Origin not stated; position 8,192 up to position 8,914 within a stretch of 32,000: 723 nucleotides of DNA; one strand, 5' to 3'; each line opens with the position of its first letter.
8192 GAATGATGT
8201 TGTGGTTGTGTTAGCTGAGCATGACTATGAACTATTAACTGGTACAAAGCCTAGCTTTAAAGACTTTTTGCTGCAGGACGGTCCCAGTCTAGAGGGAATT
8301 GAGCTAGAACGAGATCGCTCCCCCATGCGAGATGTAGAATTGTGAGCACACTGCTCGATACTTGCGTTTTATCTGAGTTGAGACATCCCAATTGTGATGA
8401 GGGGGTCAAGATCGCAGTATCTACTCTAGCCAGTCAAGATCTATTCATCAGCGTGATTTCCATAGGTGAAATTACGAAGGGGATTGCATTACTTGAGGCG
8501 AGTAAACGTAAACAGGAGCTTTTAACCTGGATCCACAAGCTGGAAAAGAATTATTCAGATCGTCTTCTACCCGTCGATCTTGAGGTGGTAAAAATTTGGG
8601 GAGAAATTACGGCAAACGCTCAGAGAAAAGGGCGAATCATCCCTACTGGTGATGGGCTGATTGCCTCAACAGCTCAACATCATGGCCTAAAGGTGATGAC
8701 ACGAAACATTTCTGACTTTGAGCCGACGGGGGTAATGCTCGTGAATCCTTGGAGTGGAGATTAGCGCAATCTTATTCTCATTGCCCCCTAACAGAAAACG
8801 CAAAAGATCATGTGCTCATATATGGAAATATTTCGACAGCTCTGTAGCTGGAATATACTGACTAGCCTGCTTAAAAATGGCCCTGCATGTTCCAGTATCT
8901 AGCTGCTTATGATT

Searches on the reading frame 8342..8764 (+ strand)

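Call 35: search_protein_families(library=pfam, proteins=[window:8342-8764:+], max_evalue=0.00001)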
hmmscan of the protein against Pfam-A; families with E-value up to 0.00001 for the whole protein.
window:8342-8764:+ (140 aa): 1 family
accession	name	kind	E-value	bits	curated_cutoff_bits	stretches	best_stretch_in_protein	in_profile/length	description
PF01850.27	PIN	-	6.6e-12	46.5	23.6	1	4-122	2-111/120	PIN domain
